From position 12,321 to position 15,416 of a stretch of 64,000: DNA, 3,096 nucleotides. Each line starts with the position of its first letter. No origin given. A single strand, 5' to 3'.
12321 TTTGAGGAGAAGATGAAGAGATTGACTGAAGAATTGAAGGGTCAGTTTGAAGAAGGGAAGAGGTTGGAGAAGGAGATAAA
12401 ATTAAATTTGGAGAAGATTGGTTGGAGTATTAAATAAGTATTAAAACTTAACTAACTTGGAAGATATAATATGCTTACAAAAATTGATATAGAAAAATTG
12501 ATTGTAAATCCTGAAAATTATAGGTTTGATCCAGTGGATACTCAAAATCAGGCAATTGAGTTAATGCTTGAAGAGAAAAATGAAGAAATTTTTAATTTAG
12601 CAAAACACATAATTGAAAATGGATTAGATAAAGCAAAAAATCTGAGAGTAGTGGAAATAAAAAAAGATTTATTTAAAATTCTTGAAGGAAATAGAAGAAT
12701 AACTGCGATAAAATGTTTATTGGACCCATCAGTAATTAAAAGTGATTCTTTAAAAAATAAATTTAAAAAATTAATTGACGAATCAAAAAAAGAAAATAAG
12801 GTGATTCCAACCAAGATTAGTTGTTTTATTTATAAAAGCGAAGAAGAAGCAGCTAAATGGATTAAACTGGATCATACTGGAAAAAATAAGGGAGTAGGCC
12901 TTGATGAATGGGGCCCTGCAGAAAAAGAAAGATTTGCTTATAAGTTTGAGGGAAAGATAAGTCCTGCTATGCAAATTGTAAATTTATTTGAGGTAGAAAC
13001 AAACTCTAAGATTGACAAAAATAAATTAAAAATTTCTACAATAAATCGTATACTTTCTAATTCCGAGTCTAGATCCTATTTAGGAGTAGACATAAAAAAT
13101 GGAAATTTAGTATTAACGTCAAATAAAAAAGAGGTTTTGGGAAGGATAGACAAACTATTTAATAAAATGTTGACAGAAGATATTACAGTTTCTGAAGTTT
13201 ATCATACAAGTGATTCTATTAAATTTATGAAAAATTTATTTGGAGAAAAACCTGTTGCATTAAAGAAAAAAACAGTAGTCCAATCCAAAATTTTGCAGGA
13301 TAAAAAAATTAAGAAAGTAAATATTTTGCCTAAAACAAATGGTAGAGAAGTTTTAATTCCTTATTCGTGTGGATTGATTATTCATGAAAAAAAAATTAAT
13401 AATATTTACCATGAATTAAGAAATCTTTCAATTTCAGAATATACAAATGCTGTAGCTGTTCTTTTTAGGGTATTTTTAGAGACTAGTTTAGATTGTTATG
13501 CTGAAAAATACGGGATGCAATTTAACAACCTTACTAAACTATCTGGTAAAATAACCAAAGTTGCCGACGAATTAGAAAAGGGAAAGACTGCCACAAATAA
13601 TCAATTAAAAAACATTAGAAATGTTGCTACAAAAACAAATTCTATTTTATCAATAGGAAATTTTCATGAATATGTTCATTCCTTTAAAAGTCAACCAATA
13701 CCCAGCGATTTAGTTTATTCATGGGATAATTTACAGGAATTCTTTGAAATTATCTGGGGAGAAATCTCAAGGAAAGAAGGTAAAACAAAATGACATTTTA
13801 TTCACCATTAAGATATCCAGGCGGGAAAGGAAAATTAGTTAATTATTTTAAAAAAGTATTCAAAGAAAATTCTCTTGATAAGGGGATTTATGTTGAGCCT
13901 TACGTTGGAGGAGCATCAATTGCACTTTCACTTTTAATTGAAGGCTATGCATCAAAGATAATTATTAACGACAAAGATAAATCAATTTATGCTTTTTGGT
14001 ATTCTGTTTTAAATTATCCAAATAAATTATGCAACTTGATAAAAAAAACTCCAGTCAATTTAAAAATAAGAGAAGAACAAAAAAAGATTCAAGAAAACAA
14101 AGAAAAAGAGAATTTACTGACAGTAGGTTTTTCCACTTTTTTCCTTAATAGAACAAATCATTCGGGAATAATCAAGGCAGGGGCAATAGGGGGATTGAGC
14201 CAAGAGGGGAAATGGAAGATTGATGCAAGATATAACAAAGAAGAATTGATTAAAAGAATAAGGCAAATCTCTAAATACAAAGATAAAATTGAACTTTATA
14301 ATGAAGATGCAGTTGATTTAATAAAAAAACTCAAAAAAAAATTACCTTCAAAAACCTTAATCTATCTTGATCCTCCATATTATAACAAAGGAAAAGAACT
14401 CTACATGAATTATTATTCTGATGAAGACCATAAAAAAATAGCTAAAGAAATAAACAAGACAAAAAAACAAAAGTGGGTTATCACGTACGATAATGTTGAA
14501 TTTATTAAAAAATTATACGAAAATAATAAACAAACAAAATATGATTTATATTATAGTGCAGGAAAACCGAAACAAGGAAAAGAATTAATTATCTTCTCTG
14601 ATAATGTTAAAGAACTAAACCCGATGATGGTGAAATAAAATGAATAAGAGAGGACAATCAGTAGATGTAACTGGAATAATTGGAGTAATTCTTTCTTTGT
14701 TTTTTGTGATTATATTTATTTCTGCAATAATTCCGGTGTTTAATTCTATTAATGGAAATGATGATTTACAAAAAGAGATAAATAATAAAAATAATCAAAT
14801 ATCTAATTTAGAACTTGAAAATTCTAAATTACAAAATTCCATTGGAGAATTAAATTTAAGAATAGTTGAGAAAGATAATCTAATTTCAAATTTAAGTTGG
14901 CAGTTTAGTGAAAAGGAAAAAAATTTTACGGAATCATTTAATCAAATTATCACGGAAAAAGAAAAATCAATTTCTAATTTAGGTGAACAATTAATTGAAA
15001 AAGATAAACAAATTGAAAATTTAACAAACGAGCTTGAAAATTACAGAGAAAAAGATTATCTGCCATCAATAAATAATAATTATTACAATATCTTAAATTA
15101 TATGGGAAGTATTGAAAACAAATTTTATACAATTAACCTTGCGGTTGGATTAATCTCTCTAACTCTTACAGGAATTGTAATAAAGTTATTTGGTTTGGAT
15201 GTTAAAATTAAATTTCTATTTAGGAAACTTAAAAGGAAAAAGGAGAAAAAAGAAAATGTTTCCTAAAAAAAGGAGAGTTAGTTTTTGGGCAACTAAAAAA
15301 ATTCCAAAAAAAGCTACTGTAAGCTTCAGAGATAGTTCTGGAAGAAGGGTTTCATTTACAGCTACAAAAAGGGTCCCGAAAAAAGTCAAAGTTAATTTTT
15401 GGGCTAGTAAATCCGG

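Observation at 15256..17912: Overlapping four-gene block: basic repeat peptide, PIN, HEPN-like, PIN-like. Candidate multi-RNase abortive/TA module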

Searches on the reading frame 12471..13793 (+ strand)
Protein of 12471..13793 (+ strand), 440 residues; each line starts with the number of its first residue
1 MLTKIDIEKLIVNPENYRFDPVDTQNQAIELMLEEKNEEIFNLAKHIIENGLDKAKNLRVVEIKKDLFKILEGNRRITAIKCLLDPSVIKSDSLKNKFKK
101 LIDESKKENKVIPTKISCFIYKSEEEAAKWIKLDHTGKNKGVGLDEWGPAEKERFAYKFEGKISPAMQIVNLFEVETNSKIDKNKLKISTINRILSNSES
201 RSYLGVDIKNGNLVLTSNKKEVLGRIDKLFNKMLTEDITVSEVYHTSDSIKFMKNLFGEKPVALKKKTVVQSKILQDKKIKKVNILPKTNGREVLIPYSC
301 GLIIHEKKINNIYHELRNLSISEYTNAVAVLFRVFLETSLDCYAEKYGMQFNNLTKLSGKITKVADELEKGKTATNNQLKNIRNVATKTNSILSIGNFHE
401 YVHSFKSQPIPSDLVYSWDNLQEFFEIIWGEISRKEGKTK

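Call 3: search_protein_families(library=pfam, proteins=[window:12471-13793:+], max_evalue=1)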
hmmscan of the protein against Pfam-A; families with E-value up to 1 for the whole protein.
window:12471-13793:+ (440 aa): 1 family
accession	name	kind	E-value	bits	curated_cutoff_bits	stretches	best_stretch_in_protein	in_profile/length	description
PF01340.26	MetJ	-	0.1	13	25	1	374-423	39-82/97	Met Apo-repressor, MetJ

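Call 4: search_protein_families(library=padloc, proteins=[window:12471-13793:+], max_evalue=1)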
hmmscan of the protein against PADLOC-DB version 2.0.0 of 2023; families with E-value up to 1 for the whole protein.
window:12471-13793:+ (440 aa): 29 families (the best 25 are shown)
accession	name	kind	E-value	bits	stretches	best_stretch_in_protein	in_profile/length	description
PDLC03998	PD-Lambda-5_A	-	1.5e-117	391.3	1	3-429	5-464/466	-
PDLC04008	PD-Lambda-5_A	-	4.4e-88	294.1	1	3-429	5-448/449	-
PDLC04011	PD-Lambda-5_A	-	1.7e-70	236.1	2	5-266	9-273/526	-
PDLC04013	PD-Lambda-5_A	-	1.5e-67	226.8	1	4-430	7-437/440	-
PDLC04009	PD-Lambda-5_A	-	2e-66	222.7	2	3-267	4-272/488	-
PDLC04016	PD-Lambda-5_A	-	5.1e-58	195.2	2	3-269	6-279/494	-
PDLC04007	PD-Lambda-5_A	-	5.8e-57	191.8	1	4-413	5-430/454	-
PDLC04000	PD-Lambda-5_A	-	1.9e-43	147.1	1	3-355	6-359/428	-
PDLC03999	PD-Lambda-5_A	-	1.2e-40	137.6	2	4-248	8-257/493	-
PDLC04014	PD-Lambda-5_A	-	6.3e-39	132.1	1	3-433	3-451/456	-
PDLC03994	PD-Lambda-5_A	-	4e-38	129.5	2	4-282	7-279/508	-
PDLC04015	PD-Lambda-5_A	-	1.5e-37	127.8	1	4-432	6-463/463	-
PDLC04005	PD-Lambda-5_A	-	6.7e-36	122.3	2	3-237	17-262/502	-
PDLC04002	PD-Lambda-5_A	-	1.8e-33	114.4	2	6-255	11-255/471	-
PDLC04003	PD-Lambda-5_A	-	2e-31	107.5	2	4-282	6-285/487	-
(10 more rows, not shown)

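Call 5: search_protein_families(library=ncbifam, proteins=[window:12471-13793:+], max_evalue=1)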
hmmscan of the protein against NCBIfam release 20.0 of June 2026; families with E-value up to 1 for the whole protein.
window:12471-13793:+ (440 aa): 1 family
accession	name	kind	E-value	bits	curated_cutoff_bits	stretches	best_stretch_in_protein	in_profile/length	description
NF003622.0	PRK05264.1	equivalog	0.072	13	110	1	374-419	41-80/105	met regulon transcriptional regulator MetJ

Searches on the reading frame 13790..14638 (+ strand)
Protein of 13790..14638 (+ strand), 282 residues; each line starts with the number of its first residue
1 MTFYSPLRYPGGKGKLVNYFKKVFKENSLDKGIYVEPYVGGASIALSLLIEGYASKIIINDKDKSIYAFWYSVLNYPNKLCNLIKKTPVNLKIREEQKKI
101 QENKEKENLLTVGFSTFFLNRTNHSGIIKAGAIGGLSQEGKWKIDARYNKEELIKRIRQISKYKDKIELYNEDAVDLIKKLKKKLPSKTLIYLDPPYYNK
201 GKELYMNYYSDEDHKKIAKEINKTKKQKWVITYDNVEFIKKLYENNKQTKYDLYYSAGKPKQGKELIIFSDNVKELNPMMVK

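Call 3: search_protein_families(library=pfam, proteins=[window:13790-14638:+], max_evalue=1)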
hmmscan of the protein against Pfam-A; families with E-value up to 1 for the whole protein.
window:13790-14638:+ (282 aa): 4 families
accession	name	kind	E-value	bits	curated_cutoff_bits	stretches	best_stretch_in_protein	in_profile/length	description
PF02086.21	MethyltransfD12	-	6.2e-21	75.7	22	1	9-246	1-242/253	D12 class N6 adenine-specific DNA methyltransferase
PF01795.25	Methyltransf_5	-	0.00071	19.6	27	1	29-122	19-110/309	MraW methylase family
PF03602.21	Cons_hypoth95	-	0.0037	17.4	24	1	160-202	86-128/182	Conserved hypothetical protein 95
PF25061.1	RRM_fung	-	0.029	15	27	1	207-246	21-59/85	Fungal RNA-binding domain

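Call 4: search_protein_families(library=padloc, proteins=[window:13790-14638:+], max_evalue=1)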
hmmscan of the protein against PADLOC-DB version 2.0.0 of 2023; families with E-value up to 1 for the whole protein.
window:13790-14638:+ (282 aa): 10 families
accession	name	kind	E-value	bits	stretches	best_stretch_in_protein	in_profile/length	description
PDLC04018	PD-Lambda-5_B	-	1.4e-120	400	1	1-274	1-274/291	-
PDLC03358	MTase_II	-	1e-96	321.7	1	1-274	2-276/301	Type II methyltransferase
PDLC04019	PD-Lambda-5_B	-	2e-71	237.3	1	1-163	1-163/167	-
PDLC03247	MTase_II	-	2e-35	120.4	1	5-276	4-270/282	Type II methyltransferase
PDLC03294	MTase_II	-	7.3e-24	82.8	1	5-263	6-259/272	Type II methyltransferase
PDLC03717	oMTase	-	7.1e-20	69.5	1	4-265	3-260/285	orphan methyltransferase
PDLC03735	oMTase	-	2.3e-13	48.2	1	7-246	11-253/284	orphan methyltransferase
PDLC03244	MTase_II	-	2.9e-12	44.3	1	7-242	31-258/295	Type II methyltransferase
PDLC03253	MTase_II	-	2.6e-09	35.2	1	4-268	4-250/253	Type II methyltransferase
PDLC03341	MTase_II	-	0.00037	18.1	1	9-237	21-244/316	Type II methyltransferase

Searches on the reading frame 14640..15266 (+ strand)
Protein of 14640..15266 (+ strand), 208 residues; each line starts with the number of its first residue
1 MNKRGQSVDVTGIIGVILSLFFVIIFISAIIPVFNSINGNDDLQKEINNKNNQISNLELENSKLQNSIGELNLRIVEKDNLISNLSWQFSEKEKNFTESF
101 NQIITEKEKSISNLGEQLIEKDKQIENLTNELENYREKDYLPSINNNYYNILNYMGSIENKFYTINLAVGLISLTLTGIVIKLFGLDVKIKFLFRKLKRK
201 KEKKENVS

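Call 3: search_protein_families(library=pfam, proteins=[window:14640-15266:+], max_evalue=1)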
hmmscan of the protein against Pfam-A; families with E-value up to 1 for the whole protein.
window:14640-15266:+ (208 aa): 24 families
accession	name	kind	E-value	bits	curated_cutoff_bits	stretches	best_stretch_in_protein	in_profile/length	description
PF08614.16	ATG16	-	0.00027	21.6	33.7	1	44-134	73-162/200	Autophagy protein 16 (ATG16)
PF04977.20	DivIC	-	0.00085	19.5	28.9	1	22-71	1-50/80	Septum formation initiator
PF19745.5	FUT8_N_cat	-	0.0038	16.5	27.6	1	13-138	11-133/499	Alpha-(1,6)-fucosyltransferase N- and catalytic domains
PF04102.17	SlyX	-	0.0093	17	30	0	107-138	15-46/67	SlyX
PF22216.1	Sas-6_C_CC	-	0.011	16.4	27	1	42-70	28-56/57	Spindle assembly abnormal protein 6 homolog, C-terminal coiled coil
PF13870.11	CCDC113_CCDC96_CC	-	0.013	15.7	31.6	1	48-137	2-91/177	CCDC113/CCDC96, coiled-coil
PF09311.16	Rab5-bind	-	0.013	15.4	33.6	1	40-114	36-110/307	Rabaptin-like protein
PF07412.17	Geminin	-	0.021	15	22.2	1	34-66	124-156/197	Geminin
PF21525.2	Nlp36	-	0.033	14.6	27.3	1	8-43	7-41/49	Neuropeptide-like peptide 36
PF09787.14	Golgin_A5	-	0.038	14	31.7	1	42-131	111-192/305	Golgin subfamily A member 5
PF12329.13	TMF_DNA_bd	-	0.046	14.1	35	2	115-138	4-27/74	TATA element modulatory factor 1 DNA binding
PF16046.10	FAM76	-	0.046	13.6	28.5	1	43-129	208-294/298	FAM76 protein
PF14362.11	DUF4407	-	0.06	13.1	31.3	1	45-138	107-206/297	Domain of unknown function (DUF4407)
PF04277.18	OAD_gamma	-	0.14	13.3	27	0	10-50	8-48/76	Oxaloacetate decarboxylase, gamma chain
PF16808.10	PKcGMP_CC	-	0.2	11.7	35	1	104-136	3-35/35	Coiled-coil N-terminus of cGMP-dependent protein kinase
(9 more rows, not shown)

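Call 4: search_protein_families(library=padloc, proteins=[window:14640-15266:+], max_evalue=1)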
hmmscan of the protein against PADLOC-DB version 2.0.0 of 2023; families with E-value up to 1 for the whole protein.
window:14640-15266:+ (208 aa): 6 families
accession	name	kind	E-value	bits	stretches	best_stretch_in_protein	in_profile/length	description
PDLC03865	LmuB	-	3.2e-05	20.3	1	41-198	576-727/1007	-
PDLC00006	DruC1|DruC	-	0.00052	16.6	1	42-158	179-295/626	Unknown function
PDLC03977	PD-Lambda-1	-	0.00094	16.2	1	16-141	14-132/496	-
PDLC02714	PbeC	-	0.0013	15.6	1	40-160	412-533/651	PbeC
PDLC00507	JetC1|JetC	-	0.0025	14.2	1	31-132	718-819/1215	DUF3584 domain; MukB-like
PDLC03859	LmuB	-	0.0027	15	1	41-168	349-487/611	-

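Call 5: search_protein_families(library=ncbifam, proteins=[window:14640-15266:+], max_evalue=1)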
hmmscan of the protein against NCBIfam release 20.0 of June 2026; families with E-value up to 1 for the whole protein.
window:14640-15266:+ (208 aa): 25 families
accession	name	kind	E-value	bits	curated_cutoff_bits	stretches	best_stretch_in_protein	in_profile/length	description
NF045487.1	ASRP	equivalog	1.8e-06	26.8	300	1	41-162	320-431/593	archaea-specific SMC-related protein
TIGR02168.1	SMC_prok_B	equivalog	6.8e-05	20.8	567.35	1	42-137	788-882/1181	chromosome segregation protein SMC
TIGR04523.1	Mplasa_alph_rch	subfamily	7.1e-05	20.9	270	1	38-166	524-651/745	helix-rich protein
TIGR02169.1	SMC_prok_A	equivalog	0.00011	20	729.4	1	42-138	235-331/1165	chromosome segregation protein SMC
TIGR02209.1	ftsL_broad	equivalog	0.0015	18.4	42.45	1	16-66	3-59/85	cell division protein FtsL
NF002572.0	PRK02224.1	equivalog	0.0023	16.3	1087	1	45-138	468-559/888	DNA double-strand break repair ATPase Rad50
NF052320.1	Cbp1_fam_LP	subfamily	0.0042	16.6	90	1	44-134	94-176/286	Cbp1 family collagen-binding glycoprotein adhesin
NF058554.1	BT_3328_fam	equivalog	0.0068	14.6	1100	1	24-81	5-61/840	BT3328 family hyaluronic acid endo-lyase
NF006542.0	PRK09039.1-1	equivalog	0.0088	15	388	1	13-134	23-148/627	peptidoglycan -binding protein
NF001962.0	PRK00736.1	equivalog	0.011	15.4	72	1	98-135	9-46/69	hypothetical protein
NF033571.0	motil_scm1_spiro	equivalog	0.017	13.9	150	1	13-68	7-63/401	motility-associated protein Scm1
NF042931.1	SAG1386_EF1546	equivalog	0.026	14.6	80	1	4-90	22-87/158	SAG1386/EF1546 family surface-associated protein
NF006406.0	PRK08654.1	equivalog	0.026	13.1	739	1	76-138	425-488/499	acetyl-CoA carboxylase biotin carboxylase subunit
NF041035.1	Rad50_Halo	equivalog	0.036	12.4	1000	1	43-137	256-349/883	DNA double-strand break repair ATPase Rad50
NF033930.1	pneumo_PspA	exception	0.051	12.3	850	1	41-134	181-275/659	pneumococcal surface protein A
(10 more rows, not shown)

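Call 6: search_protein_families(library=phrogs, proteins=[window:14640-15266:+], max_evalue=1)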
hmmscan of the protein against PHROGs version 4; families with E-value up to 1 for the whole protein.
window:14640-15266:+ (208 aa): 17 families
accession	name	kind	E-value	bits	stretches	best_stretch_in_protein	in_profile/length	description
phrog_2619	-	unknown function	8.4e-05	23.7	1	77-134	58-115/124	-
phrog_23080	-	unknown function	9e-05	23.6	1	98-135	46-83/140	-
phrog_3394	-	unknown function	0.00016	20.1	1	40-138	27-124/1862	-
phrog_89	-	lysis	0.00062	20.7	1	18-136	12-98/143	Rz-like spanin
phrog_4876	-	unknown function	0.0015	19.3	1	40-137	102-205/226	-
phrog_2199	-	integration and excision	0.015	15.4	1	77-146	166-235/356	transposase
phrog_1009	-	unknown function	0.018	16.1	0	10-133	11-100/103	-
phrog_8613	-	unknown function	0.027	15.4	1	43-139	42-137/184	-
phrog_18076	-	other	0.032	15.6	1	40-75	69-104/106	hol-like chemotaxis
phrog_1193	-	other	0.032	15.2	1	98-184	9-70/76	hemolysin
phrog_6188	-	unknown function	0.064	14.7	0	99-134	78-113/125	-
phrog_25780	-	unknown function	0.17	12.7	0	126-174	70-117/135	-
phrog_24502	-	other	0.31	12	0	6-63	23-77/177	zinc-finger domain protein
phrog_17832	-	unknown function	0.57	11.4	0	94-141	29-75/84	-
phrog_28649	-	unknown function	0.59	10.1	1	34-130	18-106/398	-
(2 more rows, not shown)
